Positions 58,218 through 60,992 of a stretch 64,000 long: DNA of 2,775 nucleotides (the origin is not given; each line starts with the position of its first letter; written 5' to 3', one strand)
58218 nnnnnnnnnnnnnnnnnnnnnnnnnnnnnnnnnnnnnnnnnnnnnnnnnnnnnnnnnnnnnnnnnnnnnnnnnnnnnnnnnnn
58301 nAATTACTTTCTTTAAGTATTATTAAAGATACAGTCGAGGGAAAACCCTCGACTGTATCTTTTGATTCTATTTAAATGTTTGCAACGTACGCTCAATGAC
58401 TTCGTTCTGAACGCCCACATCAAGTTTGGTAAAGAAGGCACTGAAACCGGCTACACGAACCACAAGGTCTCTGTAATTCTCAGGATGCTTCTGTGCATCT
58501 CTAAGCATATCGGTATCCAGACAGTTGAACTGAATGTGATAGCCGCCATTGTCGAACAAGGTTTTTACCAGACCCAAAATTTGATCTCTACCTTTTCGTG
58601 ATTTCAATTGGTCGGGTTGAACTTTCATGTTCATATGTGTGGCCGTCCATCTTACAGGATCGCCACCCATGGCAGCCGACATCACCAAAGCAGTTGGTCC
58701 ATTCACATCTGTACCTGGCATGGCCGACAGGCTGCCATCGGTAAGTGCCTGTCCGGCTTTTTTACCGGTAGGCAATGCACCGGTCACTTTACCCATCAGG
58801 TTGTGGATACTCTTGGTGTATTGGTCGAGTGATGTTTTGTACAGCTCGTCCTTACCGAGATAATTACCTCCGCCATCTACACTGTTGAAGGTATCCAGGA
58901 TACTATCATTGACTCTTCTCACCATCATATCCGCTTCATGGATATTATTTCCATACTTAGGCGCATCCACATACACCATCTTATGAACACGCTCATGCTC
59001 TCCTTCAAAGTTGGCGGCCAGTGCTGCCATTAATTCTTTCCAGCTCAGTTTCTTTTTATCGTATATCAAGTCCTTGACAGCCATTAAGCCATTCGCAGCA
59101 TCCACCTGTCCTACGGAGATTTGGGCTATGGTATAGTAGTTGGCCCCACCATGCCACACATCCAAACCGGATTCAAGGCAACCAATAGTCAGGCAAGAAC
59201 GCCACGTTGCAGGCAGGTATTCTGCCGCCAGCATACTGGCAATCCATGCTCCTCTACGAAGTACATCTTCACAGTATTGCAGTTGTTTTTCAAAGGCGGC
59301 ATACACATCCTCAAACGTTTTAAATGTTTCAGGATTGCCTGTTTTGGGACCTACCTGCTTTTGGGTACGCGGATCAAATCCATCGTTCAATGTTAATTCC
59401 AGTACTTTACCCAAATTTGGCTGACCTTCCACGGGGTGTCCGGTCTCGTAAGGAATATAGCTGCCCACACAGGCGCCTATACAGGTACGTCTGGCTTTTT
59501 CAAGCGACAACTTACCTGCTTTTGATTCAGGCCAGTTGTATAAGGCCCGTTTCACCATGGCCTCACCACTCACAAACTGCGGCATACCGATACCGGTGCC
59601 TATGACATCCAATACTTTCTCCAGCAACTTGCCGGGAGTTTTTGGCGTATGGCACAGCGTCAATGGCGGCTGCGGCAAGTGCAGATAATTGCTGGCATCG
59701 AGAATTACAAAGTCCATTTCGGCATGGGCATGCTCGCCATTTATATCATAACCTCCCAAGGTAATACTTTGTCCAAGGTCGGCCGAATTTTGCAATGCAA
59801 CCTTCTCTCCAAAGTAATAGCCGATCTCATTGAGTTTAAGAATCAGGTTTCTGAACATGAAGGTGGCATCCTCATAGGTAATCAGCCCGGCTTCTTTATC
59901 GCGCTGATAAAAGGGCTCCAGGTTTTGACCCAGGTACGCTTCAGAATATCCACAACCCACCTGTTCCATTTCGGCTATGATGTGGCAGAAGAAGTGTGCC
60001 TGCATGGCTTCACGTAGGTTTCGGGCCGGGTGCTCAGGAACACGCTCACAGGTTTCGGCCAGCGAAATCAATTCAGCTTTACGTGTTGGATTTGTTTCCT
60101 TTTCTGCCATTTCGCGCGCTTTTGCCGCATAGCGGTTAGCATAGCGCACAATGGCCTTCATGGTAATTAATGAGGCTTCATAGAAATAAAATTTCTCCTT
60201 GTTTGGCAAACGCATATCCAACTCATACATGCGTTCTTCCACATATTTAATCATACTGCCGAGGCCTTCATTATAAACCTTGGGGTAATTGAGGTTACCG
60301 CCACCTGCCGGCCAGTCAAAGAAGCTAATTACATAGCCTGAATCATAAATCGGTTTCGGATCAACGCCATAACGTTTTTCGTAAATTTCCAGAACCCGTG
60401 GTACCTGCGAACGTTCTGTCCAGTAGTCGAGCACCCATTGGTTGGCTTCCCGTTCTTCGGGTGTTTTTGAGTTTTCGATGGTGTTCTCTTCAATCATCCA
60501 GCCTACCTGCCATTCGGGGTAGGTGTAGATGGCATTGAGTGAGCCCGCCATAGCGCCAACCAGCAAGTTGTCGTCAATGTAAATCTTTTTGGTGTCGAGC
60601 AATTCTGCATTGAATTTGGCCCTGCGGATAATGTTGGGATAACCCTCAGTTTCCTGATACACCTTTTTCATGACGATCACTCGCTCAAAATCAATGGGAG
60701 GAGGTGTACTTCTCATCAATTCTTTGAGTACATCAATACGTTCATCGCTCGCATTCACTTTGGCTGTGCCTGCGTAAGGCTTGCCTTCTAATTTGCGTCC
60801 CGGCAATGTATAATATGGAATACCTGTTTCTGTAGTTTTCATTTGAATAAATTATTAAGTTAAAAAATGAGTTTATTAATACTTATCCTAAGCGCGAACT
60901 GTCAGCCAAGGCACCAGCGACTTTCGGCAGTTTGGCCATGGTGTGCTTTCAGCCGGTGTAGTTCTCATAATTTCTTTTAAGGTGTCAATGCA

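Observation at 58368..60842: Glycyl radical enzyme with a non-canonical active site (GACVGS Cys loop), probably an uncharacterised subclass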

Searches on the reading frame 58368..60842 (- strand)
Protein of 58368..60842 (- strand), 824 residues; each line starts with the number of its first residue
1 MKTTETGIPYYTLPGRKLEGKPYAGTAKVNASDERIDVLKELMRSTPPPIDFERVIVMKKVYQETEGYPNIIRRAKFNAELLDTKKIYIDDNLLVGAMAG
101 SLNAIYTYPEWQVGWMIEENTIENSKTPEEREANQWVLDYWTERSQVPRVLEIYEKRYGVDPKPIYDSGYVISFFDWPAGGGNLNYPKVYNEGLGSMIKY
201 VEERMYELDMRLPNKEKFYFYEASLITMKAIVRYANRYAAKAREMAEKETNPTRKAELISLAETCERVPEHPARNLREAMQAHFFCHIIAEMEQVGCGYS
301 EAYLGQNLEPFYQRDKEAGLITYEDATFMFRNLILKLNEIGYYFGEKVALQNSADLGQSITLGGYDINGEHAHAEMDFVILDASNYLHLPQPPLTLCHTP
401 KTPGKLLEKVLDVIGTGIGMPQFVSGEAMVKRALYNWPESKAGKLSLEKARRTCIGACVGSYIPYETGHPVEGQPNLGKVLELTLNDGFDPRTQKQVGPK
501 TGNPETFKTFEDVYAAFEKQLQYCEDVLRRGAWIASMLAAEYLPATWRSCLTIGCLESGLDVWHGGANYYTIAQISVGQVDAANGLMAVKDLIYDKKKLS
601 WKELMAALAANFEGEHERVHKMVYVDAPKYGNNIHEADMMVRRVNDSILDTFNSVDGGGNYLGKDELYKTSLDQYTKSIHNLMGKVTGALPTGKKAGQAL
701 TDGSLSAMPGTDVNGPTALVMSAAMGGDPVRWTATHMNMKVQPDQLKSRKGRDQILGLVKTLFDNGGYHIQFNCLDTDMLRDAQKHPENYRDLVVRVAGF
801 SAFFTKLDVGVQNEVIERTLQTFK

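Call 3: search_protein_families(library=pfam, proteins=[window:58368-60842:-])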
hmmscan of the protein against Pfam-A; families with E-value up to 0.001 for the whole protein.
window:58368-60842:- (824 aa): 2 families
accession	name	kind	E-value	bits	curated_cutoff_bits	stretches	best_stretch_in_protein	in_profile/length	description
PF02901.20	PFL-like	-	3e-137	459.4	24.3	1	34-653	3-623/647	Pyruvate formate lyase-like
PF01228.26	Gly_radical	-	1.7e-25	90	22.2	1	704-805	4-106/106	Glycine radical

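Call 4: search_protein_families(library=ncbifam, proteins=[window:58368-60842:-])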
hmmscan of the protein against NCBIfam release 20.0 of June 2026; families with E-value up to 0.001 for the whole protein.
window:58368-60842:- (824 aa): 12 families
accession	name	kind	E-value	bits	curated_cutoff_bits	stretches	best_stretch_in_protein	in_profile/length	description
NF043068.1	glycl_HYPD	equivalog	4.9e-138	461.4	1100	1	34-823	2-784/784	trans-4-hydroxy-L-proline dehydratase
TIGR01774.1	PFL2-3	subfamily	2e-130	436.4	678.2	1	34-820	4-783/786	formate C-acetyltransferase/glycerol dehydratase family glycyl radical enzyme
NF033718.1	indole_decarb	equivalog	3.1e-121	406.1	1100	1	190-819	225-864/868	indoleacetate decarboxylase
NF048011.1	SfplDhtHpsGDes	equivalog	2.7e-112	376.6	1000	1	30-820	20-818/821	(2S)-3-sulfopropanediol dehydratase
NF048009.1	SfplDhtHpfGKleb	equivalog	3.3e-107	359.6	1000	1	35-820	27-821/824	(2S)-3-sulfopropanediol dehydratase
TIGR04394.1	choline_CutC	equivalog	7.7e-105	352.1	1050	1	34-820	3-785/789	choline trimethylamine-lyase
NF033715.1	glycyl_HPDL_Lrg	equivalog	8.3e-100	334.9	1150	1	166-819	217-897/901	4-hydroxyphenylacetate decarboxylase large subunit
NF007437.0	PRK09983.1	equivalog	1.4e-93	314.5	1109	1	34-820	3-762/765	formate C-acetyltransferase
TIGR01255.1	pyr_form_ly_1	equivalog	5.5e-23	81.3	994.2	1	271-821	231-741/744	formate C-acetyltransferase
NF038360.1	rad_fix_GrcA3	exception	8.8e-17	61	158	1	753-820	7-74/78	autonomous glycyl radical cofactor GrcA3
NF008341.1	PRK11127.1-1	equivalog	9.3e-13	48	145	1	764-821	20-77/80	autonomous glycyl radical cofactor GrcA2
TIGR04365.1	spare_glycyl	equivalog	8.6e-10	39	170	1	764-820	66-122/126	autonomous glycyl radical cofactor GrcA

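Call 5: search_solved_structures(query=window:58368-60842:-, max_evalue=0.001, show_alignments=2)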
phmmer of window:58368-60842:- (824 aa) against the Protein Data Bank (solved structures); distinct sequences matched with E-value up to 0.001: 37.
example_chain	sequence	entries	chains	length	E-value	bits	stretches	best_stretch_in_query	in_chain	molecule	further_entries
6vxc_A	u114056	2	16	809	2e-115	389.9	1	29-823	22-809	Trans-4-hydroxy-L-proline dehydratase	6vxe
1r8w_A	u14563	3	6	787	2.1e-104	353.4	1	31-820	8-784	glycerol dehydratase | B12-independent glycerol dehydratase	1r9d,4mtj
8id1_A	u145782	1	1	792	1.1e-95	324.7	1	34-820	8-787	Formate C-acetyltransferase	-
9f3w_A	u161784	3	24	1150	3.4e-94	319.7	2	33-820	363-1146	Choline trimethylamine-lyase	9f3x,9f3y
5i2a_A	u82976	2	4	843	1.1e-93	318.1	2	31-612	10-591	Diol-dehydratase | Diol dehydratase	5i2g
8iof_A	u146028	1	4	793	9.6e-93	314.9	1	34-819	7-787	Benzylsuccinate synthase alpha subunit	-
7e7l_A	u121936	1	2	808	1.9e-88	300.7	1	52-820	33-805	Hydroxyphenylacetic acid decarboxylase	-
9rco_A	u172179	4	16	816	2e-88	300.6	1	34-823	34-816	Glycyl radical protein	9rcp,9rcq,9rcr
5kdp_A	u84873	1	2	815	4.1e-86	293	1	39-820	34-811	Choline trimethylamine-lyase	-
5fay_A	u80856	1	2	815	4.2e-86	293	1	39-820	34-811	Choline trimethylamine-lyase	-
9r0v_A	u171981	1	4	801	6.1e-86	292.4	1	38-820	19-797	Choline trimethylamine-lyase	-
5faw_A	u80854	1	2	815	7e-86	292.2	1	39-820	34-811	Choline trimethylamine-lyase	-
9ht9_A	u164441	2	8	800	7.2e-86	292.2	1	39-820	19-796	Choline trimethylamine-lyase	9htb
5fav_A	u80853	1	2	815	7.3e-86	292.1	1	39-820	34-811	Choline trimethylamine-lyase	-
6vue_A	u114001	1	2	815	7.4e-86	292.1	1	39-820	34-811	Choline trimethylamine-lyase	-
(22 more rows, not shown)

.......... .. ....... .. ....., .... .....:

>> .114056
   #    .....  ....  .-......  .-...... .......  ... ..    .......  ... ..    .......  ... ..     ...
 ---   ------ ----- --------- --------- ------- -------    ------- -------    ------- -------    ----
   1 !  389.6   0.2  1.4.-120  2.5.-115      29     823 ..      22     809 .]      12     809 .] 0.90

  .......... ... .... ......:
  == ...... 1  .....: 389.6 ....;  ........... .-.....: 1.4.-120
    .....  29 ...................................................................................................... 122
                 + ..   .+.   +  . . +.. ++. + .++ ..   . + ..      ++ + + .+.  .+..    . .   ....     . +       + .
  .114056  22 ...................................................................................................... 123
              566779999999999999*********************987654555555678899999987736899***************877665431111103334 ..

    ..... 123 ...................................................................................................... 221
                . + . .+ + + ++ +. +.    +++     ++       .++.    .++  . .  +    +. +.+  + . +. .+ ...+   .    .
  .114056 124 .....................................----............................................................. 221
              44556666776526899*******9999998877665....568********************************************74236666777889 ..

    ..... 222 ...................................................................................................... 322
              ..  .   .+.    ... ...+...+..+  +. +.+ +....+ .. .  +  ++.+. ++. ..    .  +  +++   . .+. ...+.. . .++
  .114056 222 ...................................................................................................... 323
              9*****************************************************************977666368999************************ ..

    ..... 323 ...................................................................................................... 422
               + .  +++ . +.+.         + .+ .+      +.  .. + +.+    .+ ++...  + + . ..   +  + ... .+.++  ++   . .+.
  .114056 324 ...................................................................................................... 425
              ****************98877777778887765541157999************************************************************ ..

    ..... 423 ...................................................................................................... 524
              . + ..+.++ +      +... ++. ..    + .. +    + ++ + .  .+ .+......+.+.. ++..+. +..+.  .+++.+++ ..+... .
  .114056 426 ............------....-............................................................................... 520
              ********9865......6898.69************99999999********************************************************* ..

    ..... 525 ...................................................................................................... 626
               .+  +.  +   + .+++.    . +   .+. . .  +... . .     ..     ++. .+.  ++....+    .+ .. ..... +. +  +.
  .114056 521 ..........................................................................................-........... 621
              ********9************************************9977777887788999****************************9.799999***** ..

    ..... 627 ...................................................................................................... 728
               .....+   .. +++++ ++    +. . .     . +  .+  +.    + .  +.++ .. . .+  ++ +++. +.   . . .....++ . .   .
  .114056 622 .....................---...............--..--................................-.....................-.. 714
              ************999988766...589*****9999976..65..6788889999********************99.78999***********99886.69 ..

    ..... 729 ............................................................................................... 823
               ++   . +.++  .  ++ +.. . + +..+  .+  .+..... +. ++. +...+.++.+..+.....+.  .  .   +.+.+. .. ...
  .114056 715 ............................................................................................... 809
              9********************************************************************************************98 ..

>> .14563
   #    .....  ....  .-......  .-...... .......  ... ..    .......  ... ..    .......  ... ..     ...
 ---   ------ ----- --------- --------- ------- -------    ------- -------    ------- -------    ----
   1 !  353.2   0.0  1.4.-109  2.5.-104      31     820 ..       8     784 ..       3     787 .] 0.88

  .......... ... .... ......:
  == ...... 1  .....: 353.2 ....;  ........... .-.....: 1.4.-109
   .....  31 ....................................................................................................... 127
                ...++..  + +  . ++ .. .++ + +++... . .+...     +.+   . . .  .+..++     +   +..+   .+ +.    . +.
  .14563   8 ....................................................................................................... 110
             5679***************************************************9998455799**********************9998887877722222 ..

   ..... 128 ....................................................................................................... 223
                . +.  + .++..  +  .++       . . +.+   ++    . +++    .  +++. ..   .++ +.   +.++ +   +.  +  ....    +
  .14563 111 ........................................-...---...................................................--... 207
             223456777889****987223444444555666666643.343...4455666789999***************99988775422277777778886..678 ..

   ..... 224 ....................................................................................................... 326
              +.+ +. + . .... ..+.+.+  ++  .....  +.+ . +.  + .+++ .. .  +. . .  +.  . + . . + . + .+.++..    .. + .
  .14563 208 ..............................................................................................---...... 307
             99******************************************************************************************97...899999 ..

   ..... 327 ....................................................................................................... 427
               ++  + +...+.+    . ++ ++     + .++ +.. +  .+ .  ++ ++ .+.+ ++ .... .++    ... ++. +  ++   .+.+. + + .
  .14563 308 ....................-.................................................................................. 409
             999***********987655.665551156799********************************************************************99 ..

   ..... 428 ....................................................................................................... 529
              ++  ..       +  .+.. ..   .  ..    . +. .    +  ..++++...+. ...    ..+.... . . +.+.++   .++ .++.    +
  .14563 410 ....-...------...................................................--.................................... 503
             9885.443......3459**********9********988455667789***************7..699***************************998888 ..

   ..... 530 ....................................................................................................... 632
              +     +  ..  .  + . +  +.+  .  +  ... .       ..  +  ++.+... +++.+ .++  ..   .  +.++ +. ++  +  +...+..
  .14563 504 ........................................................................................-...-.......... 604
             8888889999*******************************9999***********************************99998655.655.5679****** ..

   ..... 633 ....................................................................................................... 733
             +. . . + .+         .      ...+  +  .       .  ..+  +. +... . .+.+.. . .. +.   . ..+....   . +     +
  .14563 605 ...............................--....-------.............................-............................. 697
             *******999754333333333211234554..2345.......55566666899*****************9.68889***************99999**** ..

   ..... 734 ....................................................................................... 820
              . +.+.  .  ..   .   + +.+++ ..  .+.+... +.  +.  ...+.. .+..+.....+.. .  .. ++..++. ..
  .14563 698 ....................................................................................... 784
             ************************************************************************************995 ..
